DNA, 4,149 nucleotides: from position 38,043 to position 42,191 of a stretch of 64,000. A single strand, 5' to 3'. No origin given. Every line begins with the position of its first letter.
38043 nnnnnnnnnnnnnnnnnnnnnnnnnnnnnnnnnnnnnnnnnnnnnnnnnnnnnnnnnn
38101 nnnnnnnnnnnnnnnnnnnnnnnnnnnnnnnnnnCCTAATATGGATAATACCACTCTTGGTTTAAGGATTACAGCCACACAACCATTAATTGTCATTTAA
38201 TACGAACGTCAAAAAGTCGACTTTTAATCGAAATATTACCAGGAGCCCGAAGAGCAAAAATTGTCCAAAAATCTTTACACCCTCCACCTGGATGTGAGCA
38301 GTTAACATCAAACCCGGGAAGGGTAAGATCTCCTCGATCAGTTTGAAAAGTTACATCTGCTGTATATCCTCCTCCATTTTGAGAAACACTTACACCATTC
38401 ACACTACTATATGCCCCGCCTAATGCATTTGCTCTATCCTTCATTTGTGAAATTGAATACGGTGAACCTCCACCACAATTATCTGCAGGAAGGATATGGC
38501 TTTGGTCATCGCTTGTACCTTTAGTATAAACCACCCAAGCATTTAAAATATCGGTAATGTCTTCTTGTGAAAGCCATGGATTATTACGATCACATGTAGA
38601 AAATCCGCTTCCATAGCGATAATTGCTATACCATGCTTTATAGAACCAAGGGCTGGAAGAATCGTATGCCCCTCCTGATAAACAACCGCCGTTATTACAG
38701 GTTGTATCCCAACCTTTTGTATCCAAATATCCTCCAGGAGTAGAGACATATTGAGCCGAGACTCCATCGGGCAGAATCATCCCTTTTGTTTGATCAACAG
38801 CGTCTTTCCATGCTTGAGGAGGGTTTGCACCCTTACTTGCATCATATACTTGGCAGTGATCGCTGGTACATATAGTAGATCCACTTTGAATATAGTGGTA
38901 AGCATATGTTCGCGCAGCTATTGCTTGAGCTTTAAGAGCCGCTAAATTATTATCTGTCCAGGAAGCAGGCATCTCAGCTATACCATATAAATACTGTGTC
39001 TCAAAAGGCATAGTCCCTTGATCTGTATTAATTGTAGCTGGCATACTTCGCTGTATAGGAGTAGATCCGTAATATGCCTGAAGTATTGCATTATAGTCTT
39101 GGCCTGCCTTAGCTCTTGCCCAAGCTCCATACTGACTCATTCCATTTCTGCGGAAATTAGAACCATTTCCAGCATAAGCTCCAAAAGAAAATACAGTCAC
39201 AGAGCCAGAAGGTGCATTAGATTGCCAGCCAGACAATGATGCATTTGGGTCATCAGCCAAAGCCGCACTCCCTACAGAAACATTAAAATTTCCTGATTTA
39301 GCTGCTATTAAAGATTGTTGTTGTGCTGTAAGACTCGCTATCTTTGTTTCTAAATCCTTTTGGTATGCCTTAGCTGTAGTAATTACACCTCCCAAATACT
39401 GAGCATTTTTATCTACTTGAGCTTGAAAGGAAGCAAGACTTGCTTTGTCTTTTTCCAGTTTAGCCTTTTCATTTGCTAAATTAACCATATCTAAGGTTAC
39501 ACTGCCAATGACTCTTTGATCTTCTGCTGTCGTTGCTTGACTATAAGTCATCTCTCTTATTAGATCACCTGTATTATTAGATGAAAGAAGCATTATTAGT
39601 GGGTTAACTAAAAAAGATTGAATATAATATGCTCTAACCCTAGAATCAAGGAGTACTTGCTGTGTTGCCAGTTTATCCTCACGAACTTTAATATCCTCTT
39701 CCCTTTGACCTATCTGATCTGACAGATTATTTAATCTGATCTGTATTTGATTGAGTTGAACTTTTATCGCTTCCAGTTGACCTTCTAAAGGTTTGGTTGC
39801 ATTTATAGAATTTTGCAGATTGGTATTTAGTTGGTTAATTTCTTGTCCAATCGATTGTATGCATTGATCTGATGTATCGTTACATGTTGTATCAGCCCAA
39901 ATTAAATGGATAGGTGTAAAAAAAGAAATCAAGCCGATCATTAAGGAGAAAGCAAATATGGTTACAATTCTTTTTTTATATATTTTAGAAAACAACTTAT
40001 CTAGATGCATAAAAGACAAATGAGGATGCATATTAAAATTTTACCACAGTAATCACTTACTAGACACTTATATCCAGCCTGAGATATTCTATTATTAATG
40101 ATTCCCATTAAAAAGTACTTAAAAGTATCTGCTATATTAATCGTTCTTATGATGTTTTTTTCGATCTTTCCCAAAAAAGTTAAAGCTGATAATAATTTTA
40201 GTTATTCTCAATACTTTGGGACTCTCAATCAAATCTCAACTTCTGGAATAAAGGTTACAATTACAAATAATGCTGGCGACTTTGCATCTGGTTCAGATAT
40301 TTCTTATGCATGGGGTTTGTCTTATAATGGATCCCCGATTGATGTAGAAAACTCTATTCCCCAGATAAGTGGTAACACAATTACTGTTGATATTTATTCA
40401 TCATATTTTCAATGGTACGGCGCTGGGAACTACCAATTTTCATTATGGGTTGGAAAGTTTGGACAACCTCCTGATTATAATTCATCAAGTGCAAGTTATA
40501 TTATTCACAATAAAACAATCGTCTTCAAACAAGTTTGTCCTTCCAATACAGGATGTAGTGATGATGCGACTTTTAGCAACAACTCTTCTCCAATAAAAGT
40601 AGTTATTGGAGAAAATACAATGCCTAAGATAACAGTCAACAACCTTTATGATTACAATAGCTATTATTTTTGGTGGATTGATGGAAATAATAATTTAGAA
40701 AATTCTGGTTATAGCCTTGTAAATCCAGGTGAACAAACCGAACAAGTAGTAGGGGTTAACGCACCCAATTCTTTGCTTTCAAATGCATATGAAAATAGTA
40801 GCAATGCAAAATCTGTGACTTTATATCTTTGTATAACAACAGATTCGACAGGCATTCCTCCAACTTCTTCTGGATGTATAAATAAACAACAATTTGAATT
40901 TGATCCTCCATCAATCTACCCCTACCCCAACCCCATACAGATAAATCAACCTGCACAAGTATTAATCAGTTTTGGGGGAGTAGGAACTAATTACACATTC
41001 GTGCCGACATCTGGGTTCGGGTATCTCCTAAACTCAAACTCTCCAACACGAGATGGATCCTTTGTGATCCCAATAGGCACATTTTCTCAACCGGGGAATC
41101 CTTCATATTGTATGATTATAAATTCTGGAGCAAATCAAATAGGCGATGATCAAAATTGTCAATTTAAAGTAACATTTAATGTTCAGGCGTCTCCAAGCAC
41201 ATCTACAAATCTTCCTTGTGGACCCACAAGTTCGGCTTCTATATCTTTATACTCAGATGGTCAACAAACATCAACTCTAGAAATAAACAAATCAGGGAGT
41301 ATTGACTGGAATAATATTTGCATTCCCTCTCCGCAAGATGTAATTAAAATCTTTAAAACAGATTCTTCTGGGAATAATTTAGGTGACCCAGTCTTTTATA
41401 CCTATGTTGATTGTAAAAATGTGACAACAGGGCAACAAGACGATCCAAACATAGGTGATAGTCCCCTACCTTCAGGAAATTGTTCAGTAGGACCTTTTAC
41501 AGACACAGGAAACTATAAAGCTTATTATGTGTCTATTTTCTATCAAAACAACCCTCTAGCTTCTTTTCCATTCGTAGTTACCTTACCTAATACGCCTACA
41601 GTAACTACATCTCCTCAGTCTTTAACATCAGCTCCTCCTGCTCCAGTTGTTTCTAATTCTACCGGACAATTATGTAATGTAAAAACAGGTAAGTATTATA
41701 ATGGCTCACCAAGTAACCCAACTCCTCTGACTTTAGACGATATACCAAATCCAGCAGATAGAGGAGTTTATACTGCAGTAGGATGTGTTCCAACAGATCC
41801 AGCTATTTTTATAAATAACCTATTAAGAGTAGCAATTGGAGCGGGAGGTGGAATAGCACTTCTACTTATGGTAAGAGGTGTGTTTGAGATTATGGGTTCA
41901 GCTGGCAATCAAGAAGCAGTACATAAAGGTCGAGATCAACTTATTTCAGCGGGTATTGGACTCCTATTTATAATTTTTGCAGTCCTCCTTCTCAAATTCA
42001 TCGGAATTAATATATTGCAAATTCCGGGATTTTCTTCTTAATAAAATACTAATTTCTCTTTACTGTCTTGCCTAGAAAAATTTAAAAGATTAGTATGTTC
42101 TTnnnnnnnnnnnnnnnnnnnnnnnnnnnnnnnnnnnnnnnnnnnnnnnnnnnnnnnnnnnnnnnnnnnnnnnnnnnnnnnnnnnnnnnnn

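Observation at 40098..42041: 647-aa secreted low-complexity protein fused to a C-terminal pilin-like module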

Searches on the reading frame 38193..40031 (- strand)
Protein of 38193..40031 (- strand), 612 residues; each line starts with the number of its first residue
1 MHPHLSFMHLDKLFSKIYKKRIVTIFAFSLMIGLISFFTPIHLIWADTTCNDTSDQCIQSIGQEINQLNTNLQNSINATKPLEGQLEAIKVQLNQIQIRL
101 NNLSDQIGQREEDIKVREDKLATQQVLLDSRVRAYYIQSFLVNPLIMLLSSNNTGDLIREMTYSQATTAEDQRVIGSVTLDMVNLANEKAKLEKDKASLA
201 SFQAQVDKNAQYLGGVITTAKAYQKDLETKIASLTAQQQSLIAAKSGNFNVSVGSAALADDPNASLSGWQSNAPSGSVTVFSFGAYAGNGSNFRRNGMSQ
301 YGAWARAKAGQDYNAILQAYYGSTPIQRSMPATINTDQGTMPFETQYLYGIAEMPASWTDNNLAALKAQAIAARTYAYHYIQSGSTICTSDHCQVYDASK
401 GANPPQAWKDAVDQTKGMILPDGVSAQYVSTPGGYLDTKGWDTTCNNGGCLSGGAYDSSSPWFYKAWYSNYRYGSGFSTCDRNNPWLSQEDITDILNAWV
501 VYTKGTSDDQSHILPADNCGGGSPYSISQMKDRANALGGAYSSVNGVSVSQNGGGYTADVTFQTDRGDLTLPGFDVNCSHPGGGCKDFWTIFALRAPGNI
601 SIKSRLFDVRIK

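Call 3: search_protein_families(library=pfam, proteins=[window:38193-40031:-], max_evalue=0.1)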
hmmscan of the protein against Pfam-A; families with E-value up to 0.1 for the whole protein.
window:38193-40031:- (612 aa): 3 families
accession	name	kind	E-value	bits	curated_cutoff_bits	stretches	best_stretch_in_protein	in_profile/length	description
PF08486.15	SpoIID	-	3.8e-16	59.9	23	1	346-420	15-95/97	Stage II sporulation protein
PF24568.1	CC_PcsB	-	0.0012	19.2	27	1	114-181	1-68/75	Peptidoglycan hydrolase PcsB, coiled-coil domain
PF05859.17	Mis12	-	0.038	14.2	25.7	0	58-108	114-164/231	Mis12 protein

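Call 59: find_related_loci(query=window:38193-40031:-, collection=metagenome_contigs, flank=10000)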
Query window:38193-40031:- (612 aa) in metagenome_contigs; peptide patterns used: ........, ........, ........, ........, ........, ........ (x = any residue, [..] = any of these).
372 stretches matched a pattern; 332 encode a relative of the query (tblastn E <= 1e-3); the best 80 are kept; 80 distinct loci.
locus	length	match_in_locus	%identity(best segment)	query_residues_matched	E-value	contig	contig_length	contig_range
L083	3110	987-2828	86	1-612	0e+0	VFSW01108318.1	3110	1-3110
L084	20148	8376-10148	54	14-612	0e+0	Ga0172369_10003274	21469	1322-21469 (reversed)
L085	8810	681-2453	54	14-612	0e+0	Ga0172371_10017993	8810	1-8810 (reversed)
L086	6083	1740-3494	43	1-607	3e-140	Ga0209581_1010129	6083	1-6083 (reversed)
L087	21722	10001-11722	41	16-607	7e-137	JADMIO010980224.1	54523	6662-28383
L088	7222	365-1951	42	61-612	7e-137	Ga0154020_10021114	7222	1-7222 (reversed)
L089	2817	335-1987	43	55-612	4e-141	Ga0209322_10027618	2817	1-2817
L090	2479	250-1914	43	22-602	2e-140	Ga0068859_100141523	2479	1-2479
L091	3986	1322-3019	41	6-602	2e-131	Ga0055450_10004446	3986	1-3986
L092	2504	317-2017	39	18-602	4e-136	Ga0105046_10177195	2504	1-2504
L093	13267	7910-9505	42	58-607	6e-126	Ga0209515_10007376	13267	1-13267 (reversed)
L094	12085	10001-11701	40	24-607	1e-125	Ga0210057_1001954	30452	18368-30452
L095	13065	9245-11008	41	19-612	2e-124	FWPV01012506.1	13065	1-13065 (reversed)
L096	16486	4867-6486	42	58-607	2e-123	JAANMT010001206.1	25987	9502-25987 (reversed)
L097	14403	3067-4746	40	26-607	7e-123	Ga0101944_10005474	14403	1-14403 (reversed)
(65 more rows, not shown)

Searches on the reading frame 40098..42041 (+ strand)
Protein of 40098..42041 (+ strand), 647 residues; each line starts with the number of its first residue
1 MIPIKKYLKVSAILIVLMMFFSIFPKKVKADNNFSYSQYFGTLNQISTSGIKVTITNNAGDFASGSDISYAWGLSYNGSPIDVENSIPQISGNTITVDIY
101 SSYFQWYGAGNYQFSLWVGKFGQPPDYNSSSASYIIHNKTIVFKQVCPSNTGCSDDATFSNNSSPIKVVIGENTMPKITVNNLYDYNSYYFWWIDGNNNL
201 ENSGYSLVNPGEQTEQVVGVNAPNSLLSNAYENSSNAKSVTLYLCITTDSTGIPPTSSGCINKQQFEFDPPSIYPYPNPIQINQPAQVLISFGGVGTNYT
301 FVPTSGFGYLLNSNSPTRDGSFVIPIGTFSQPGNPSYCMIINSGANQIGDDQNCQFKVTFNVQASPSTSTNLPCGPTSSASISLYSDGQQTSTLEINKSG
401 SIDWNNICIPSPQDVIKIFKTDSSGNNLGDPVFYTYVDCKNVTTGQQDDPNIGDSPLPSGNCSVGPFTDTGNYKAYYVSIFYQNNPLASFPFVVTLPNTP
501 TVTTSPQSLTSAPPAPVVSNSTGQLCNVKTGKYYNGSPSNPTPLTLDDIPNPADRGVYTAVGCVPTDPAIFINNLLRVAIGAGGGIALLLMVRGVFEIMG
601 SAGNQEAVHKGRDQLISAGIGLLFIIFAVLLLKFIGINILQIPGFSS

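Call 3: search_protein_families(library=pfam, proteins=[window:40098-42041:+], max_evalue=0.1)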
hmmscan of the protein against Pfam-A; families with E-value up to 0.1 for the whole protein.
window:40098-42041:+ (647 aa): 1 family
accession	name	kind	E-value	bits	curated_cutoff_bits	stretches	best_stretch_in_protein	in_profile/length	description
PF18895.5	T4SS_pilin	-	7.4e-05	23.2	26.6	1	571-635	8-71/71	Type IV secretion system pilin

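Call 6: search_protein_families(library=ncbifam, proteins=[window:40098-42041:+], max_evalue=0.1)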
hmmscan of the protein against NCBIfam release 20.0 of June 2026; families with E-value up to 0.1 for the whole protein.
window:40098-42041:+ (647 aa): 0 families

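Call 8: find_homologous_proteins(query=window:40098-42041:+, max_evalue=0.001)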
Query window:40098-42041:+ (647 aa): 2 proteins with E <= 0.001 among 8000 candidates.
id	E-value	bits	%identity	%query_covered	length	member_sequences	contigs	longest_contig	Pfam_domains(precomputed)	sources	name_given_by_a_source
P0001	0.0e+0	1464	100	100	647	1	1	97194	-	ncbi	-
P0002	9.8e-4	36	35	12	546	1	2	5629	PF18895.6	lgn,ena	-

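Call 11: find_encoding_contigs(protein=P0001, flank=2000, max_places=3)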
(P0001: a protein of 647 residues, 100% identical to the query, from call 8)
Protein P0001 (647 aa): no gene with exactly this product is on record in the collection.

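Call 12: find_encoding_contigs(protein=P0002, flank=10000, max_places=4)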
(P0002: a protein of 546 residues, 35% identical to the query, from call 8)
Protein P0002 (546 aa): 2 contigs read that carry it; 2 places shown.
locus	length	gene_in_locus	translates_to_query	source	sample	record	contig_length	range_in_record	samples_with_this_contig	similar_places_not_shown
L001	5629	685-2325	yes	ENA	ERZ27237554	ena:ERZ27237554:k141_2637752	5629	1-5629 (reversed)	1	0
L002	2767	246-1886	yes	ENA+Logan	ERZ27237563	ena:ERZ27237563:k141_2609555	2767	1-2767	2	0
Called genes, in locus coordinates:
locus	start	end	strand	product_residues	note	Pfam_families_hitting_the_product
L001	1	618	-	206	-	?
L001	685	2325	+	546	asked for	PF18895:T4SS_pilin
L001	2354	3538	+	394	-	-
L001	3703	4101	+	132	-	PF18895:T4SS_pilin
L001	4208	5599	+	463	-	PF13231:PMT_2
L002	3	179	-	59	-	?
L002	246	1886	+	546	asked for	PF18895:T4SS_pilin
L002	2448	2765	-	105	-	?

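Call 21: search_protein_representatives(protein=window:40098-42041:+)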
Query: 647 residues. Proteins with E-value up to 0.001 (for the whole library): 6451; up to 1e-10: 4029; up to 1e-30: 1. The best 150 are listed.
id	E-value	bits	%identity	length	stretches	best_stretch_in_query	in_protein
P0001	0.0e+00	1463.5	100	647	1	1-647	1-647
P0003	2.2e-28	115.4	49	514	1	483-646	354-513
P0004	2.5e-28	115.2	53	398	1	536-646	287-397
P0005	3.9e-28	114.6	61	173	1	553-646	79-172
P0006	8.3e-28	113.5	62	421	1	554-646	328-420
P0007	1.3e-27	112.8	62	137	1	555-645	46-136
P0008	1.6e-27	112.6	34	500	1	385-646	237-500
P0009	1.6e-27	112.6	39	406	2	421-645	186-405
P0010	2.9e-27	111.7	37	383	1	404-646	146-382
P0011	2.9e-27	111.7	63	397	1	555-646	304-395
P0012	3.2e-27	111.6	53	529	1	513-645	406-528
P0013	5.5e-27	110.8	47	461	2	524-645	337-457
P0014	7.6e-27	110.3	56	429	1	538-646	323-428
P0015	8.4e-27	110.2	47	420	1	499-645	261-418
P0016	1.3e-26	109.5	41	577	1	458-646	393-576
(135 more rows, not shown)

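Call 46: predict_structure(alignment_id=A3)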
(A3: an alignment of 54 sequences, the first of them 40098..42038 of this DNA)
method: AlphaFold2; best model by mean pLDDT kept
length: 647 residues; sequences in the alignment: 54
mean_pLDDT: 50.2   pTM: 0.35
mean pLDDT of the five models: 50.2, 49.7, 49.0, 48.8, 47.4
residues with pLDDT >= 90: 81; 70-90: 65; 50-70: 54; < 50: 447
segments of 3 or more residues with pLDDT < 50: 34-55, 57-96, 100-140, 144-146, 150-256, 259-381, 395-415, 434-512
pLDDT, mean of each block of 10 residues (from residue 1): 68 89 74 48 37 45 37 36 34 46 37 42 37 35 49 39 39 35 28 31 28 26 30 35 44 47 39 31 29 30 27 31 33 39 34 31 33 35 50 47 42 53 62 44 35 37 38 40 41 39 43 52 88 88 93 94 92 89 90 93 93 93 90 83 70
secondary structure, 60 per line:
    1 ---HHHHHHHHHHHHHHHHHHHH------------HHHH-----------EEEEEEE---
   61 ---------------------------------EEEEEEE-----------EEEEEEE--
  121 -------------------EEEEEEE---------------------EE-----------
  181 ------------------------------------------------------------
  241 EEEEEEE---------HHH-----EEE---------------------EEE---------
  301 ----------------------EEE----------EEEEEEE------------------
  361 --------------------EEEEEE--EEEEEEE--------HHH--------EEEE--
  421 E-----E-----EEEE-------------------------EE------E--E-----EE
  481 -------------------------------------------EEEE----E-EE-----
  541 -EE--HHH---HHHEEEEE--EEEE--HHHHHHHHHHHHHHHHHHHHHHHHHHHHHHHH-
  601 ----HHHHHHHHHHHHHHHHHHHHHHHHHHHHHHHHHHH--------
elements in order: H4-23 H36-39 E51-57 E94-100 E112-118 E140-146 E241-247 E265-267 E289-291 E323-325 E336-342 E381-386 E389-395 E415-418 E433-436 E524-527 E555-559 E562-565 H568-599 H605-639

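Call 49: search_protein_families(library=phrogs, proteins=[window:40098-42041:+], max_evalue=0.01)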
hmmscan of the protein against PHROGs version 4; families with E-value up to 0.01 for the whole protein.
window:40098-42041:+ (647 aa): 0 families

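Call 50: search_protein_families(library=pfam, alignment_id=A3, max_evalue=0.001)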
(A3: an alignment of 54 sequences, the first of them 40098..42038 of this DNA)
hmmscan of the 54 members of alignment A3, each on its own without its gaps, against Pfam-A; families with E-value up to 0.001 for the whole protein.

A. member 1, window:40098-42038:+ (647 aa): 1 family
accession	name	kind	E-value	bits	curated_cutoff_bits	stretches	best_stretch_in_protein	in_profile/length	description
PF18895.5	T4SS_pilin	-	7.4e-05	23.2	26.6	1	571-635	8-71/71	Type IV secretion system pilin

B. families by the number of members that match (of 54 scanned): 1 family
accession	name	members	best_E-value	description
PF18895.5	T4SS_pilin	53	1.4e-10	Type IV secretion system pilin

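Call 52: find_homologous_proteins(query=window:40188-41753:+, max_evalue=0.01)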
Query window:40188-41753:+ (522 aa): 1 proteins with E <= 0.01 among 8000 candidates.
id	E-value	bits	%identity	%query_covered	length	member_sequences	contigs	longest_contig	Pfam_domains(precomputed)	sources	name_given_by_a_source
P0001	0.0e+0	1175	100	100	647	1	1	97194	-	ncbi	-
